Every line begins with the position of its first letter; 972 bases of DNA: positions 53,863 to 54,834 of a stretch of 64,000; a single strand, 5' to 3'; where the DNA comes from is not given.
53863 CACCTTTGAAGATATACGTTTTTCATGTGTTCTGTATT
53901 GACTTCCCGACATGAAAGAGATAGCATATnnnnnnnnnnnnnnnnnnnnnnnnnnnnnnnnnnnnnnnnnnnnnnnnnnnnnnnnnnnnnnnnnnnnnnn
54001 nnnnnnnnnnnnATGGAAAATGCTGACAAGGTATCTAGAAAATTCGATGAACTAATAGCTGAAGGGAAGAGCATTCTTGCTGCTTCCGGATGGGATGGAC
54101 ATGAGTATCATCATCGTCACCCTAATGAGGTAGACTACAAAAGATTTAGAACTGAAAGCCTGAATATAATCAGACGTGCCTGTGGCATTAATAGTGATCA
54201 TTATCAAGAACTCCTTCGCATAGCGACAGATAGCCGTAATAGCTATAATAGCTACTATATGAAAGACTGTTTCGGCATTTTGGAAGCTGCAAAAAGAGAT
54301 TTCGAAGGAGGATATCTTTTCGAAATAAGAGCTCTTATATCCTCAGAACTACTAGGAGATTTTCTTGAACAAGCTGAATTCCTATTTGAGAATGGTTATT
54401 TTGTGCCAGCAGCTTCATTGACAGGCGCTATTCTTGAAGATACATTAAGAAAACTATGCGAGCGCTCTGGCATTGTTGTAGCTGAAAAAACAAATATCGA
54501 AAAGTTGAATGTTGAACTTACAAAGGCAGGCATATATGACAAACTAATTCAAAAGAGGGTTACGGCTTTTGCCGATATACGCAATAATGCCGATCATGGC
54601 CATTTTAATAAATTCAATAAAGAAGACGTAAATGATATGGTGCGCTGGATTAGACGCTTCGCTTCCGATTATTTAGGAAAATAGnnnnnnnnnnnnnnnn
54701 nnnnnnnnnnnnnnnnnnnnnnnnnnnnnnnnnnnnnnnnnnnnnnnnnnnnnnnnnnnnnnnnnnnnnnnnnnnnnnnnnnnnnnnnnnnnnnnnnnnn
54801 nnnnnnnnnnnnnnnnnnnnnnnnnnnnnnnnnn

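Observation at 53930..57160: AT-rich four-gene module pairing HEPN/DUF4145-type proteins with membrane proteins: candidate novel defence or abortive-infection system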

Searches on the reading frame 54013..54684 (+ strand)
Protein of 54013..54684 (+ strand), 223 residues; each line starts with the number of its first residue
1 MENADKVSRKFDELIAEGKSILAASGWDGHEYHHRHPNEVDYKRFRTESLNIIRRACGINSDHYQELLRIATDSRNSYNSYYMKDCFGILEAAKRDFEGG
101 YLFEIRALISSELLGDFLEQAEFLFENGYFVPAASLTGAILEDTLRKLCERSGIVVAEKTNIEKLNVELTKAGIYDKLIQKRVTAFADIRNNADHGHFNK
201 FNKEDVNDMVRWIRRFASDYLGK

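Call 3: search_protein_families(library=pfam, proteins=[window:54013-54684:+], max_evalue=1)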
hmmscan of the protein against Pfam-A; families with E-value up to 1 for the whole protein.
window:54013-54684:+ (223 aa): 1 family
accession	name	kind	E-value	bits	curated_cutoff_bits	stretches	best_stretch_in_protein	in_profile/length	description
PF05168.19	HEPN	-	0.00053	20.6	22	1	116-216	10-110/117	HEPN domain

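Call 4: search_protein_families(library=padloc, proteins=[window:54013-54684:+], max_evalue=1)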
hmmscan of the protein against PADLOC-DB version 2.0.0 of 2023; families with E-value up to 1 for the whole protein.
window:54013-54684:+ (223 aa): 3 families
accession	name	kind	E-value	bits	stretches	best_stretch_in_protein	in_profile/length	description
PDLC04514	PDC-M20B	-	0.017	12.5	1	198-217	262-281/282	-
PDLC01115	Csm5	-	0.028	12.1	1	127-171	55-92/233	Csm5gr7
PDLC04657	PDC-M45B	-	0.036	11.7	1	175-210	20-55/204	-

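Call 5: search_protein_families(library=ncbifam, proteins=[window:54013-54684:+], max_evalue=1)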
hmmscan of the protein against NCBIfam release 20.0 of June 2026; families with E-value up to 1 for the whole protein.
window:54013-54684:+ (223 aa): 0 families

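Call 7: search_protein_families(library=phrogs, proteins=[window:54013-54684:+], max_evalue=0.1)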
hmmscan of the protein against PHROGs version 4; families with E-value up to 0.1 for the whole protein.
window:54013-54684:+ (223 aa): 2 families
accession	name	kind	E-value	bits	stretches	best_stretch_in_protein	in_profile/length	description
phrog_2039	-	unknown function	3.7e-05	24.1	1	118-216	191-293/312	-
phrog_15722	-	unknown function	0.035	14.9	1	139-174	10-45/161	-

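Call 10: find_homologous_proteins(query=window:54013-54684:+)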
Query window:54013-54684:+ (223 aa): 384 proteins with E <= 0.001 among 891 candidates; the best 120 are listed.
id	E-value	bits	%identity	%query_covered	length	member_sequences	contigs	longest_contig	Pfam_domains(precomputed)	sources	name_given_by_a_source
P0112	1.1e-145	501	100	100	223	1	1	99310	-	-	-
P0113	1.1e-94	334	64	97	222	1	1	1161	PF05168.20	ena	-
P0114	4.6e-94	332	62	99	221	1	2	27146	PF05168.20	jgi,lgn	jgi:hypothetical protein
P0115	1.5e-92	327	62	97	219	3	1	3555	-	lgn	-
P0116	2.6e-92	326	62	99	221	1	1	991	PF05168.20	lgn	-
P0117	8.1e-92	325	62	96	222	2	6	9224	PF05168.20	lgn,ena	-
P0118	1.7e-91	324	63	97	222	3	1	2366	PF05168.20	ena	-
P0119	2.0e-91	323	61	99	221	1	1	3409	-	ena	-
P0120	3.4e-91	323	62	100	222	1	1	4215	-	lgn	-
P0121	7.5e-91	321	59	99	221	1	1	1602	PF05168.20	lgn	-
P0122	1.6e-90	320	62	97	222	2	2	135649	PF05168.20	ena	-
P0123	2.0e-90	320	62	99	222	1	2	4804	-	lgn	-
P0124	2.7e-90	320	60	97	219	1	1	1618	-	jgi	jgi:hypothetical protein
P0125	1.3e-89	318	60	99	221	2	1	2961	PF05168.20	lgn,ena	-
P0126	1.5e-89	317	62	97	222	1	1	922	PF05168.20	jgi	jgi:HEPN domain-containing protein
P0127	5.1e-89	316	64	97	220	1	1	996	PF05168.20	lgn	-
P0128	7.6e-89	315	62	99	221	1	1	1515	PF05168.20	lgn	-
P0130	1.2e-88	314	61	97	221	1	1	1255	PF05168.20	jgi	-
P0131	1.3e-88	314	61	97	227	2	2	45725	PF05168.20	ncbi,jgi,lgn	jgi:HEPN domain-containing protein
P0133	3.4e-88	313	61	99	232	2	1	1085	PF05168.20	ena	-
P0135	3.5e-88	313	61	97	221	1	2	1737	PF05168.20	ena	-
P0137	7.6e-88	312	61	97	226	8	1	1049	PF05168.20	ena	-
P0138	9.1e-88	311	59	97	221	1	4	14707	PF05168.20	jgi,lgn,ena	-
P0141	2.0e-87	310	61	98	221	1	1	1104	PF05168.20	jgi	jgi:uncharacterized protein (UPF0332 family)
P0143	2.1e-87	310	60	97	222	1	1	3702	PF05168.20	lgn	-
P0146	3.3e-87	310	60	97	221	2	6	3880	PF05168.20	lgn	-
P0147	4.3e-87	309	61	96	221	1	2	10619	PF05168.20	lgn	-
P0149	4.6e-87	309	59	100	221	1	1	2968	PF05168.20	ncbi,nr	ncbi:MAG: HEPN domain-containing protein [Candidatus Hydrogenedentes bacterium]|nr:HEPN domain-conta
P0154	1.3e-86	308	59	97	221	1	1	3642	PF05168.20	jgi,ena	-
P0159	2.0e-86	307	59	100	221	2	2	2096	PF05168.20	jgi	jgi:HEPN domain-containing protein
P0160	2.1e-86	307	60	99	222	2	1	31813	PF05168.20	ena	-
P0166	2.8e-86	307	61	99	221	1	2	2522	PF05168.20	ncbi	-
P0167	3.4e-86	306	60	97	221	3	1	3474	PF05168.20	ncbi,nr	ncbi:MAG: HEPN domain-containing protein [candidate division NC10 bacterium]|nr:HEPN domain-containi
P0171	5.6e-86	306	60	100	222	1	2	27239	PF05168.20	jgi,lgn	jgi:HEPN domain-containing protein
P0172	6.2e-86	305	61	100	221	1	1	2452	PF05168.20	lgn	-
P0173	6.2e-86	305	60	99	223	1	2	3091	PF05168.20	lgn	-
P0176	1.1e-85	305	60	98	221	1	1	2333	PF05168.20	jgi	jgi:HEPN domain-containing protein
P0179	2.1e-85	304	59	100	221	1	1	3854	PF05168.20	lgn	-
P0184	4.5e-85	303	59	99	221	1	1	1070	PF05168.20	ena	-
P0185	4.6e-85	303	61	99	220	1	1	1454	PF05168.20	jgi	jgi:hypothetical protein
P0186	4.8e-85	303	61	100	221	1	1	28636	PF05168.20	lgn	-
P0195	1.7e-84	301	61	98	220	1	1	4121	PF05168.20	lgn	-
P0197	1.9e-84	301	59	99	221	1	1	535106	PF05168.20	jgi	-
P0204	3.9e-84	300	60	99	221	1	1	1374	PF05168.20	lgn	-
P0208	8.9e-84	298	59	99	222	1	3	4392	PF05168.20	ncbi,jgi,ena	jgi:HEPN domain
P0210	1.4e-83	298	61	98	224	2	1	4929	PF05168.20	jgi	-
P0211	1.4e-83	298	56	100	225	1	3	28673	PF05168.20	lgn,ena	-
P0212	1.4e-83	298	59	99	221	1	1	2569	PF05168.20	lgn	-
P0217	4.7e-83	296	59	100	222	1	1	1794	PF05168.20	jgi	jgi:HEPN domain-containing protein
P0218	6.8e-83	296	59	99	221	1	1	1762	PF05168.20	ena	-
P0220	7.9e-83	295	61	98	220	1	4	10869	PF05168.20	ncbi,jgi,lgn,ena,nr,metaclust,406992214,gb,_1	ncbi:MAG: hypothetical protein ACD_15C00047G0001 [uncultured bacterium]|nr:MAG: hypothetical protein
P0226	1.5e-82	294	60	99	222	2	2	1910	PF05168.20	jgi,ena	-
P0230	2.3e-82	294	59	97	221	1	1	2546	PF05168.20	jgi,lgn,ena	-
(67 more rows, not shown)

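Call 23: find_related_loci(query=A3, collection=genome_contigs, flank=5000)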
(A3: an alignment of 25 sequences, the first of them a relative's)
Query A3 (223 aa) in genome_contigs; peptide patterns used: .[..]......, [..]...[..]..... (x = any residue, [..] = any of these).
360 stretches matched a pattern; 53 encode a relative of the query (tblastn E <= 1e-3); 53 distinct loci.
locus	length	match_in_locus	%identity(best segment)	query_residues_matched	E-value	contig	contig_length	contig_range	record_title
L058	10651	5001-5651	61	6-222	1e-95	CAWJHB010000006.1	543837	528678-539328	MAG: uncultured beta proteobacterium isolate MFD01231.bin.1.33 genome assembly, contig: contig_18235, whole genome shotg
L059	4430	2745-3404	60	1-221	2e-94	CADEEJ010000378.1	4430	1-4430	MAG: uncultured Steroidobacter sp. isolate Steroidobacter sp. RBC007 genome assembly, contig: MAG007_378, whole genome s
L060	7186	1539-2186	61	6-222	1e-93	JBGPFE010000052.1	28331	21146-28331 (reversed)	MAG: Gammaproteobacteria bacterium isolate OBJ_0618_7090110_74 k141_10093003_length_28331_cov_78.1868, whole genome shot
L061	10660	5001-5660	62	1-221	3e-93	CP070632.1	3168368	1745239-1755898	MAG: Nitrospiraceae bacterium isolate bin97 chromosome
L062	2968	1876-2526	60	5-222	1e-94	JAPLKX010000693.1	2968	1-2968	MAG: Candidatus Hydrogenedentota bacterium isolate LacPavin_0920_SED5_MAG_60_9 LacPavin_0920_SED5_scaffold_526835, whole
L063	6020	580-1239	58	1-221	2e-90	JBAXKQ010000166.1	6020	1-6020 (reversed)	MAG: bacterium isolate ELA405 MAG405_166, whole genome shotgun sequence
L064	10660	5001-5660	60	1-221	1e-89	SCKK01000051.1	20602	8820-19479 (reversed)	Candidatus Neomarinimicrobiota bacterium strain TS1B10-2 T1B10-2_1224, whole genome shotgun sequence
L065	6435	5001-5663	60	1-222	3e-89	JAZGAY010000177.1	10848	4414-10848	MAG: Candidatus Brocadiales bacterium isolate SCS1bin.38 SCS1bin.38_177, whole genome shotgun sequence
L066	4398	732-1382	61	5-222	8e-89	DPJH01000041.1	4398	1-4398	MAG TPA_asm: Candidatus Moraniibacteriota bacterium isolate UBA8518 contig_376714, whole genome shotgun sequence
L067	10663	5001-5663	58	1-221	6e-89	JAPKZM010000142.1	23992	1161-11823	MAG: Candidatus Aminicenantes bacterium isolate LacPavin_0920_SED5_MAG_56_9 LacPavin_0920_SED5_scaffold_2935229, whole g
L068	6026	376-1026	58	5-221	9e-87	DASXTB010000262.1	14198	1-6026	MAG TPA_asm: Acidobacteriota bacterium isolate SMAG_U4681 k141_2678442, whole genome shotgun sequence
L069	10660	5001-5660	57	1-221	3e-86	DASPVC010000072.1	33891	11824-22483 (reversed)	MAG TPA_asm: Candidatus Acidoferrum sp. isolate SMAG_U12319 k141_116633, whole genome shotgun sequence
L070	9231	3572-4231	56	1-221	6e-86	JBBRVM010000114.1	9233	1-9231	MAG: Burkholderiales bacterium isolate La3_metabat2.149 La3_metabat2.149_K_1984280_L_9233_cov_10.7544, whole genome shot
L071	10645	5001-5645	56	6-222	1e-84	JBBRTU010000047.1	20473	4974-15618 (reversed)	MAG: Burkholderiales bacterium isolate La2_metabat2.276 La2_metabat2.276_K_918911L20473_cov_12.0000, whole genome shotgu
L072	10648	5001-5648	56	5-221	3e-84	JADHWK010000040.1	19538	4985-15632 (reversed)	MAG: candidate division KSB1 bacterium isolate BS750m-G25 BS-750m-C4238, whole genome shotgun sequence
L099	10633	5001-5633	36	4-221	5e-39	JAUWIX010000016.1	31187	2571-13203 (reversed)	MAG: Dehalococcoidia bacterium isolate CSMAG_2305 CSMAG_2305_k127_7044559_length_31187_cov_42.0001, whole genome shotgun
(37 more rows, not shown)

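Call 44: search_solved_structures(query=A3, max_evalue=1, show_alignments=1)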
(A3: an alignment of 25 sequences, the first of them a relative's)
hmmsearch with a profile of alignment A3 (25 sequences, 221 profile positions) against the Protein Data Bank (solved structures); distinct sequences matched with E-value up to 1: 1.
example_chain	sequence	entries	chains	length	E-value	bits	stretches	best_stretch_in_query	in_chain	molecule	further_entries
1rp3_B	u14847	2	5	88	0.36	13.5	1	134-210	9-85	anti sigma factor FlgM | anti-sigma factor FlgM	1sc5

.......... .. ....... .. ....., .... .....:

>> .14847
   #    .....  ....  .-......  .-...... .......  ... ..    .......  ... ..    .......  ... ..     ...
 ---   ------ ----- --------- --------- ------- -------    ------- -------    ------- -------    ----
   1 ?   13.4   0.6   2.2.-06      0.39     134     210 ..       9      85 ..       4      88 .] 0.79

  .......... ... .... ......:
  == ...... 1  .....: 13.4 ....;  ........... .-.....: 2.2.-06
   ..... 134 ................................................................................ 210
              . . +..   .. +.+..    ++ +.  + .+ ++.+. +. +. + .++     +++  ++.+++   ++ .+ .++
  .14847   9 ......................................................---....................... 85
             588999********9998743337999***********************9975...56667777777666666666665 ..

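Call 74: find_related_loci(query=A3, collection=viral_contigs, flank=4000)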
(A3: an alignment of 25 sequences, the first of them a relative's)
Query A3 (223 aa) in viral_contigs; peptide patterns used: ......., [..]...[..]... (x = any residue, [..] = any of these).
168 stretches matched a pattern, but none encodes a relative of the query by tblastn (E <= 1e-3).

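Call 86: predict_structure(alignment_id=A3)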
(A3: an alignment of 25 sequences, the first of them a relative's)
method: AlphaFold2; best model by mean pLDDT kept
length: 223 residues; sequences in the alignment: 25
mean_pLDDT: 88.7   pTM: 0.54
mean pLDDT of the five models: 88.7, 87.0, 86.4, 85.2, 83.7
residues with pLDDT >= 90: 143; 70-90: 62; 50-70: 16; < 50: 2
segments of 3 or more residues with pLDDT < 50: none
pLDDT, mean of each block of 10 residues (from residue 1): 80 97 93 92 96 87 93 87 95 87 55 72 86 91 94 85 94 95 96 90 96 94 77
secondary structure, 60 per line:
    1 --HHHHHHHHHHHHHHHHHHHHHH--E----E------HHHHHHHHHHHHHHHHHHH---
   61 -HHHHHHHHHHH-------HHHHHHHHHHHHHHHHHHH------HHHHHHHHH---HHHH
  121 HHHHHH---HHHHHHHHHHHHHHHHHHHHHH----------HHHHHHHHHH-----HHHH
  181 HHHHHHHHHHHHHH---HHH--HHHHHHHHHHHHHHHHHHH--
elements in order: H3-24 H39-57 H62-72 H80-98 H105-113 H117-126 H130-151 H162-171 H177-194 H203-221

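Call 89: fold_search(model_id=the predicted structure, library=pdb)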
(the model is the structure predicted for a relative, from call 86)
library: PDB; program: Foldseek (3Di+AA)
matches with E <= 10: 132; with E <= 0.001: 0
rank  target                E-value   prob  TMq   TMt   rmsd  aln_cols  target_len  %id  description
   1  7c61_A                8.2e-01  0.11  0.19  0.14  21.6       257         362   12  Crystal structure of 5-HT1B-BRIL and SRP2070_Fab complex (released 2020-07-29)
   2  2hsb                  1.0e+00  0.99  0.42  0.70   4.8       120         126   14  Crystal structure of a hepn domain containing protein (af_0298) from archaeoglobus fulgidus at 1.95 A resolution (released 2006-08-15)
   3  7ae9_D                1.2e+00  0.63  0.29  0.40   8.1       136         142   15  Crystal structure of mono-AMPylated HEPN(R46E) toxin in complex with MNT antitoxin (released 2020-12-30)
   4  7ae9_C                1.3e+00  0.57  0.28  0.39   8.6       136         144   15  Crystal structure of mono-AMPylated HEPN(R46E) toxin in complex with MNT antitoxin (released 2020-12-30)
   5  8jbc_B                1.4e+00  0.23  0.29  0.16  13.6       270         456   14  Crystal Structure of the Csm6 K137A mutant from Thermus thermophilus HB8 in its apo form (released 2023-12-13)
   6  5h5m_A                1.4e+00  0.16  0.25  0.17  16.7       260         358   13  Crystal structure of HMP-1 M domain (released 2017-03-29)
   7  8eq8_B                1.6e+00  0.06  0.15  0.14  19.9       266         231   11  The crystal structure of 14-3-3 Beta containing 3-nitrotyrosine at position Y130 (released 2023-01-25)
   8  2q00_A                1.9e+00  0.60  0.30  0.49   5.9       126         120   21  Crystal structure of the P95883_SULSO protein from Sulfolobus solfataricus. NESG target SsR10. (released 2007-05-29)
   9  6fes_A                2.0e+00  0.20  0.29  0.19  15.2       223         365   10  Crystal structure of novel repeat protein BRIC2 fused to DARPin D12 (released 2018-09-05)
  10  8ubg_A                2.0e+00  0.05  0.15  0.17  24.5       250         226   15  DpHF19 filament (released 2024-04-10)
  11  6hep_C                2.0e+00  0.04  0.14  0.14  20.0       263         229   12  Crystal structure of human 14-3-3 beta in complex with CFTR R-domain peptide pS753-pS768 (released 2018-10-24)
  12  3mdt_A                2.1e+00  0.06  0.15  0.09  19.0       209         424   16  Voriconazole complex of Cytochrome P450 46A1 (released 2010-07-28)
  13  5d2d_A                2.1e+00  0.04  0.14  0.13  18.6       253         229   11  Crystal structure of human 14-3-3 zeta in complex with CFTR R-domain peptide pS753-pS768 (released 2016-03-16)
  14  3hq2_A                2.2e+00  0.04  0.13  0.08  20.9       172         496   16  BsuCP Crystal Structure (released 2009-06-30)
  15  7ajq_A                2.2e+00  0.04  0.14  0.13  25.1       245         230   14  cryo-EM structure of ExbBD from Serratia Marcescens (released 2021-10-06)
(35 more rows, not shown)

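Call 90: search_protein_families(library=pfam, alignment_id=A9, max_evalue=0.001)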
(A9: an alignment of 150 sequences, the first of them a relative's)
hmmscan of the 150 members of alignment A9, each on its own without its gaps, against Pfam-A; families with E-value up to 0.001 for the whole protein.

A. member 1, L058:3506-4180:+ (225 aa): 2 families
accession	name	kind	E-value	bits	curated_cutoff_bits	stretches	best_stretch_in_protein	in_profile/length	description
PF13487.12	HD_5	-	6.9e-37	127.2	27.2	1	33-198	2-170/170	HD domain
PF01966.28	HD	-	2e-20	73.7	22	1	47-166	3-115/116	HD domain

B. families by the number of members that match (of 150 scanned): 183 families (the first 25 are shown)
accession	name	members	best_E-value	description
PF00009.33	GTP_EFTU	5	4.3e-57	Elongation factor Tu GTP binding domain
PF06421.17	LepA_C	5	7.8e-50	GTP-binding protein LepA C-terminus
PF00679.30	EFG_C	5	1.1e-19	Elongation factor G C-terminus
PF03144.31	GTP_EFTU_D2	5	4.8e-10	Elongation factor Tu domain 2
PF14492.12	EFG_III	5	4.7e-05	Elongation Factor G, domain III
PF22042.2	EF-G_D2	4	3.6e-06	Elongation factor G domain 2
PF00006.31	ATP-synt_ab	3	3e-82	ATP synthase alpha/beta family, nucleotide-binding domain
PF02384.22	N6_Mtase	3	6.2e-65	N-6 DNA Methylase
PF01420.25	Methylase_S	3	1.3e-38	Type I restriction modification DNA specificity domain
PF02874.29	ATP-synt_ab_N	3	1.7e-22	ATP synthase alpha/beta family, beta-barrel domain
PF04255.20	DUF433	3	3.2e-18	Protein of unknown function (DUF433)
PF07669.17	Eco57I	3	2e-15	Eco57I restriction-modification methylase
PF01850.27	PIN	3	2e-11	PIN domain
PF01926.29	MMR_HSR1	3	0.00063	50S ribosome-binding GTPase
PF00958.27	GMP_synt_C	2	1.6e-45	GMP synthase C terminal domain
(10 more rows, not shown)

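Call 92: search_protein_families(library=pfam, proteins=[L099:4042-4785:-], max_evalue=0.1)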
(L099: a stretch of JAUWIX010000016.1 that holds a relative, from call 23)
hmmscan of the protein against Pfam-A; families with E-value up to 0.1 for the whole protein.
L099:4042-4785:- (247 aa): 1 family
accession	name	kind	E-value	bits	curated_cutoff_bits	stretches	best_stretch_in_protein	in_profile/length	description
PF18730.6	HEPN_Cthe2314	-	6.7e-08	33.2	27.1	1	60-190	26-153/174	Cthe_2314-like HEPN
